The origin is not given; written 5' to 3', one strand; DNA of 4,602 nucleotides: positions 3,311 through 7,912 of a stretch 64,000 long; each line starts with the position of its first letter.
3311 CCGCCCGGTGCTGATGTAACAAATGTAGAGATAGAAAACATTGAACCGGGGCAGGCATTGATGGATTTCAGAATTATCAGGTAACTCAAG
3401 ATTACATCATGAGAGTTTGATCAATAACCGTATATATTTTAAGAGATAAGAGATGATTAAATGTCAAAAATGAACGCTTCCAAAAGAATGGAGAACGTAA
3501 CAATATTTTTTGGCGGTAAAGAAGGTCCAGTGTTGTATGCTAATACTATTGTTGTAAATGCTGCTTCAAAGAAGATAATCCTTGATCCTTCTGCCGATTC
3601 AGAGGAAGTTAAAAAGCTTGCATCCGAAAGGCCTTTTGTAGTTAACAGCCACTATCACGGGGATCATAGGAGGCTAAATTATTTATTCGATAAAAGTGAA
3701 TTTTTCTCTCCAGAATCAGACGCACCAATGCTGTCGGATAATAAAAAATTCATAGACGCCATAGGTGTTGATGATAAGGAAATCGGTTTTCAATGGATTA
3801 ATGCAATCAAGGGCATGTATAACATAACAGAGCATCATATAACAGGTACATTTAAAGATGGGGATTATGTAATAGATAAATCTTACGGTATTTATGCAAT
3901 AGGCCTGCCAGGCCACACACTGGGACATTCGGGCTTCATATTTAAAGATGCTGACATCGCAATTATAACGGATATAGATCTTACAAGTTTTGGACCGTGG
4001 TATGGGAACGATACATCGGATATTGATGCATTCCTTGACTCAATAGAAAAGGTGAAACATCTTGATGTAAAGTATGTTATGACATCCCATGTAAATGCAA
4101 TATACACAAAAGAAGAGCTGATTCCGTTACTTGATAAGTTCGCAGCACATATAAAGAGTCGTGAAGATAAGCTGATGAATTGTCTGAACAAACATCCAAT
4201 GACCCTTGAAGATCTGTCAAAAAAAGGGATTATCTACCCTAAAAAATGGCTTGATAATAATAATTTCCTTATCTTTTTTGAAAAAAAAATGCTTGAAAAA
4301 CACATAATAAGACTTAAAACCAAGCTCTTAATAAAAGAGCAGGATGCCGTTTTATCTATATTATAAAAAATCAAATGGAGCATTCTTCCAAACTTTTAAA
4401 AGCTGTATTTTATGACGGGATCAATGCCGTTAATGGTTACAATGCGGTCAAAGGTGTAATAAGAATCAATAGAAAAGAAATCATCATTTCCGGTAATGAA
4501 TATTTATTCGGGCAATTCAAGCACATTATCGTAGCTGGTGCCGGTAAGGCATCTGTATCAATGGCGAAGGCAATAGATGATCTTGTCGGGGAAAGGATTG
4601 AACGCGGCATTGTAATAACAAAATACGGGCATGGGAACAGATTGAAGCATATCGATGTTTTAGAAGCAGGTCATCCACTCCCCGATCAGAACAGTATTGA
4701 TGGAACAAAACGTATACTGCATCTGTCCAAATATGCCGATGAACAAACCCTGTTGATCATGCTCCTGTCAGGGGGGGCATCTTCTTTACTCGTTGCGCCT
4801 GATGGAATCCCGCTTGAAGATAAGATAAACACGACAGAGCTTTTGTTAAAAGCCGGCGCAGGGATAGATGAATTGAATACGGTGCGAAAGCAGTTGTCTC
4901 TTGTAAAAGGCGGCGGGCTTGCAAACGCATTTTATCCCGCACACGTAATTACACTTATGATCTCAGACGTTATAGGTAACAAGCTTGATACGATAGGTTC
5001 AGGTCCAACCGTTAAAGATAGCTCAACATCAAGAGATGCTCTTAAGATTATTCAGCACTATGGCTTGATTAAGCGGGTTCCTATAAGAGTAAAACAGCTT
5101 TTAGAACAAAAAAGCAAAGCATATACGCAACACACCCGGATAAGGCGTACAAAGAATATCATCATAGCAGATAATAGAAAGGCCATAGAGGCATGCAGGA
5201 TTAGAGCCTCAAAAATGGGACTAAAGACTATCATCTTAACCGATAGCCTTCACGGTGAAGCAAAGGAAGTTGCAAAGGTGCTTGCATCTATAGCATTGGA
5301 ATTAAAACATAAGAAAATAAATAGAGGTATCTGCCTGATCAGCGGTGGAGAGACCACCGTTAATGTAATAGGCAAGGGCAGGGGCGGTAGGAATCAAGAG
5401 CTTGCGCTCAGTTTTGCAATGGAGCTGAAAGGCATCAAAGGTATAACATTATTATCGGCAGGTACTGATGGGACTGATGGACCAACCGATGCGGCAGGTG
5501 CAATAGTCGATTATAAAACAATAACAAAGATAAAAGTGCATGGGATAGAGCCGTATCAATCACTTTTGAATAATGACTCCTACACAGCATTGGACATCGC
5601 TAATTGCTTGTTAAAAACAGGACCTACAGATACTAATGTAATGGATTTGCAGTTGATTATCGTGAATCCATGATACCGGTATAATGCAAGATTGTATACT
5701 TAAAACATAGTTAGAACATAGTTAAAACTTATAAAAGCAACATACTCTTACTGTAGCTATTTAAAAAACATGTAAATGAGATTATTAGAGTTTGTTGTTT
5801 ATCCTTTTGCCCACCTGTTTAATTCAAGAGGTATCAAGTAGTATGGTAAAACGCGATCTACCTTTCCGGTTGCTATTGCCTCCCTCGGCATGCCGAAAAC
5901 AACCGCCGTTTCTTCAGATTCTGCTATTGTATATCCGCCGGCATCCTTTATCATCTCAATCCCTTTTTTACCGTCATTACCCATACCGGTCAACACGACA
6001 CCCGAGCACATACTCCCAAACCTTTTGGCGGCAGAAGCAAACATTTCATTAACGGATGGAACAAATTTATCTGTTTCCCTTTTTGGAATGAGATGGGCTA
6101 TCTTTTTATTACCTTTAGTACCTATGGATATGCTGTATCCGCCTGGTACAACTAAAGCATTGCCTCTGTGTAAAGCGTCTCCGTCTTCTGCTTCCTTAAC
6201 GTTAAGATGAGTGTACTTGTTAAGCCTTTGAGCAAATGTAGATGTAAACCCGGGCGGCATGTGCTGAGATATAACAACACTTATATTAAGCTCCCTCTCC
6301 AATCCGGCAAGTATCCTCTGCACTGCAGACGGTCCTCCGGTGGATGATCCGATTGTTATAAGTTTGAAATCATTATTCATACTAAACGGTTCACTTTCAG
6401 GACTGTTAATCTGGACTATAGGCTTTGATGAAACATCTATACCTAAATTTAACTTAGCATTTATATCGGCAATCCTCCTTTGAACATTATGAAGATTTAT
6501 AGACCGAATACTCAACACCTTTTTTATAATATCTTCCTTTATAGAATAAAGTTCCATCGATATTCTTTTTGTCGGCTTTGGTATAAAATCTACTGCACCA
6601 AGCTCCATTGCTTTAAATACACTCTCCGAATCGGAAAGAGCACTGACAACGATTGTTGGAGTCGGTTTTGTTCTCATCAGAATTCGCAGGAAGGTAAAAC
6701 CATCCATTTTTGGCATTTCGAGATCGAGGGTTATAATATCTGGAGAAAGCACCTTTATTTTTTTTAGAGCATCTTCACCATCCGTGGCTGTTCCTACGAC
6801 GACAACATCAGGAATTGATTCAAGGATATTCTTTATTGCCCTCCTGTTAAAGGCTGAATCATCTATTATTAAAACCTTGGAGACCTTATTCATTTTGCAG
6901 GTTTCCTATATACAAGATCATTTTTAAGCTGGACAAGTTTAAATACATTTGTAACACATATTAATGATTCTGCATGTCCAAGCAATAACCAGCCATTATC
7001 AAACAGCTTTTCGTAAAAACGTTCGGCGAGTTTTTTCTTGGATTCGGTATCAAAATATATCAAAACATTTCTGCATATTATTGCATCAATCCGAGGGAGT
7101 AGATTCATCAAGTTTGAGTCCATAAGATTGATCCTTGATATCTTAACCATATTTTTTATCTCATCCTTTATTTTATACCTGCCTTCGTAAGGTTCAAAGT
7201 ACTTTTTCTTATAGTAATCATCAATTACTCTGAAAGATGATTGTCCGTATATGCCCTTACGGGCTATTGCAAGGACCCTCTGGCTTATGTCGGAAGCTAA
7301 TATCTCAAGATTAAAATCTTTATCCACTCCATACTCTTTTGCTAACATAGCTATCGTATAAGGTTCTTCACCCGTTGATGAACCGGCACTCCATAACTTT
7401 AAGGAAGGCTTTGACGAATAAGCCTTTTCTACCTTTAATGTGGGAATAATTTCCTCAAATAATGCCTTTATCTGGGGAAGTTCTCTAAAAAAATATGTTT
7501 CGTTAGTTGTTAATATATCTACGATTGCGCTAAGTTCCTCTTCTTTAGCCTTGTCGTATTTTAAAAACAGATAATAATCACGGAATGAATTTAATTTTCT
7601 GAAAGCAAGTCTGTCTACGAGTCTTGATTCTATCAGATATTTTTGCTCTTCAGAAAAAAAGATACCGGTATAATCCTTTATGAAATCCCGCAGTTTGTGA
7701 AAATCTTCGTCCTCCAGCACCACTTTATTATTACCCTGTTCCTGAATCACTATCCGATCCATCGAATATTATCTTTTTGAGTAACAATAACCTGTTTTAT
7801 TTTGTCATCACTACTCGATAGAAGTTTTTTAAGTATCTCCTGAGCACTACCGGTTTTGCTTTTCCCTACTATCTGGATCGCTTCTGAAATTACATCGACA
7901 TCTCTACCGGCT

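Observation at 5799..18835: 11-gene chemosensory operon with four non-canonical accessory components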

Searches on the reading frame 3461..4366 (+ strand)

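Call 4: search_protein_families(library=pfam, proteins=[window:3461-4366:+], max_evalue=0.01)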
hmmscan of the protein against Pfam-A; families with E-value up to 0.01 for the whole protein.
window:3461-4366:+ (301 aa): 2 families
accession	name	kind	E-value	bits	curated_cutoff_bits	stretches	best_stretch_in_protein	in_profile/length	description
PF00753.33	Lactamase_B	-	4.6e-06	27.1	22.7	1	24-210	3-196/196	Metallo-beta-lactamase superfamily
PF13483.12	Lactamase_B_3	-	0.0063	16.9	24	0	28-84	8-64/160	Beta-lactamase superfamily domain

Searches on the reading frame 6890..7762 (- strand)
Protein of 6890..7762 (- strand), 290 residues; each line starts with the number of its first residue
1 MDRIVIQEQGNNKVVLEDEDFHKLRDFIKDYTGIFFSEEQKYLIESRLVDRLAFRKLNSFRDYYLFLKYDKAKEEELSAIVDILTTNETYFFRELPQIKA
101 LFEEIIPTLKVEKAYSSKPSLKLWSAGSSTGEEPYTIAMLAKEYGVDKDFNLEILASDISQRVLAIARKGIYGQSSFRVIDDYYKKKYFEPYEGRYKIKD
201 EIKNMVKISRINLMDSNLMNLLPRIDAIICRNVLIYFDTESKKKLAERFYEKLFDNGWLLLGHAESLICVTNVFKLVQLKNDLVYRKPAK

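Call 3: search_protein_families(library=pfam, proteins=[window:6890-7762:-], max_evalue=0.01)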
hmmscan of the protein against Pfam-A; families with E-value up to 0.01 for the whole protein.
window:6890-7762:- (290 aa): 3 families
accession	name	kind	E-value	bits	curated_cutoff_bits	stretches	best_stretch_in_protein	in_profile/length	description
PF01739.24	CheR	-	2.4e-55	187.5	27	1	87-280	1-192/195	CheR methyltransferase, SAM binding domain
PF03705.20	CheR_N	-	1.8e-12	47.2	27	1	19-70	1-52/53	CheR methyltransferase, all-alpha domain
PF08242.18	Methyltransf_12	-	0.0094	17.1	30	0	210-259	50-98/98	Methyltransferase domain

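Call 6: search_protein_families(library=ncbifam, proteins=[window:6890-7762:-], max_evalue=0.001)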
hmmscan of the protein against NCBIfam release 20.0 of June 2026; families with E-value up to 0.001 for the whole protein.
window:6890-7762:- (290 aa): 1 family
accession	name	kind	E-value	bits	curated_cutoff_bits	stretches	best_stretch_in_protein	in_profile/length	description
NF007902.0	PRK10611.1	equivalog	1.6e-49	168.7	435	1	8-276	14-275/287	protein-glutamate O-methyltransferase CheR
